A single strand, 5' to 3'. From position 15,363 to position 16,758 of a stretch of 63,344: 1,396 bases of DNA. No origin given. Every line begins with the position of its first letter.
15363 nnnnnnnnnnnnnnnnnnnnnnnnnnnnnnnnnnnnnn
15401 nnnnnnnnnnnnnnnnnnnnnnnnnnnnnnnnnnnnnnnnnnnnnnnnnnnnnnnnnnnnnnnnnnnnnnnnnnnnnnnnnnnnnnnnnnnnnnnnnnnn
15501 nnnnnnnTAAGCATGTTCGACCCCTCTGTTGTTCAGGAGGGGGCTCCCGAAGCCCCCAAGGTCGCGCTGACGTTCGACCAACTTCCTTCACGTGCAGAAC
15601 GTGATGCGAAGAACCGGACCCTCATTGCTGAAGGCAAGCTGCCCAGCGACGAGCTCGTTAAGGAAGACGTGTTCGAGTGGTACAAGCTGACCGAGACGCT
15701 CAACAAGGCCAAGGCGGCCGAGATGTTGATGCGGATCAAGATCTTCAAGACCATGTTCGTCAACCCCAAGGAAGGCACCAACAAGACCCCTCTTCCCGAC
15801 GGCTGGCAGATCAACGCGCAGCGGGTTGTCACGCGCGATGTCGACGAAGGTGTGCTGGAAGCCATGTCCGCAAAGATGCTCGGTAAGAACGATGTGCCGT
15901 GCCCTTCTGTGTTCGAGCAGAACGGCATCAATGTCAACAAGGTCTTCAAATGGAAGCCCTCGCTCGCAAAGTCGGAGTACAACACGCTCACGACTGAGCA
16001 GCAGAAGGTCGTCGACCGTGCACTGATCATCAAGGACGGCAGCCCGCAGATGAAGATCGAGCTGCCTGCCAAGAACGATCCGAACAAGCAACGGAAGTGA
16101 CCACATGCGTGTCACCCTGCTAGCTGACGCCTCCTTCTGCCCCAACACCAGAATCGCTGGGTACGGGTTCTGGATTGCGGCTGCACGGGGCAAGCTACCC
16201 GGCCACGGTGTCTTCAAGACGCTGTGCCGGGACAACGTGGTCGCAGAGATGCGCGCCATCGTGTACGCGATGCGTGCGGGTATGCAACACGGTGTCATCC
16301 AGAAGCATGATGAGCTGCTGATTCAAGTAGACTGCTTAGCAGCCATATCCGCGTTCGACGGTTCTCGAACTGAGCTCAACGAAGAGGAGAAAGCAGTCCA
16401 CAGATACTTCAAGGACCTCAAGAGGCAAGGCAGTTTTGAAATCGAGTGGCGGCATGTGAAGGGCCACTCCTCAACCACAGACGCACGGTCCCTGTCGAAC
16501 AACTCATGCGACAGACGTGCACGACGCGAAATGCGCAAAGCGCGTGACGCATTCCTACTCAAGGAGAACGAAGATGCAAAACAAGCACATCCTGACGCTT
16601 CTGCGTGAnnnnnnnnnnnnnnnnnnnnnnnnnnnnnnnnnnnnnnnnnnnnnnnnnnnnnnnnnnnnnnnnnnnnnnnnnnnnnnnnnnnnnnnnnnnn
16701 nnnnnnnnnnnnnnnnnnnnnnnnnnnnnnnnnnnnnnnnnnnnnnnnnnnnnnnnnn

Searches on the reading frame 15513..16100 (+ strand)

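Call 8: search_protein_families(library=pfam, proteins=[window:15513-16100:+], max_evalue=0.01)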
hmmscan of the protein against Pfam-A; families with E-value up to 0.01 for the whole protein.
window:15513-16100:+ (195 aa): 1 family
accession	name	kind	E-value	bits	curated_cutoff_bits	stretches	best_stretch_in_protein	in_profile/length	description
PF23791.1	DUF7173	-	7.6e-29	101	27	1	52-186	18-142/145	Family of unknown function (DUF7173)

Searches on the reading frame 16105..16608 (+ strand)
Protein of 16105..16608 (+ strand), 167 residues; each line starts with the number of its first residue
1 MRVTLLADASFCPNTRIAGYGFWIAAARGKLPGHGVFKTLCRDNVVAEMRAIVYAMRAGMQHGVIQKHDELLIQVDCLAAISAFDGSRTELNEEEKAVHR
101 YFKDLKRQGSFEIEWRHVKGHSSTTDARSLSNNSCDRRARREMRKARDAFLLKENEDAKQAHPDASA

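Call 8: search_protein_families(library=pfam, proteins=[window:16105-16608:+], max_evalue=0.01)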
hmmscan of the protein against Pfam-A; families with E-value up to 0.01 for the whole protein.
window:16105-16608:+ (167 aa): 2 families
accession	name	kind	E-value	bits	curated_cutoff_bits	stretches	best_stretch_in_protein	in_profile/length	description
PF00075.30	RNase_H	-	3.5e-07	30.9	25.8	1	3-142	4-139/141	RNase H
PF13456.12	RVT_3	-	6.2e-05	23.4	21.6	1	8-117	3-109/123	Reverse transcriptase-like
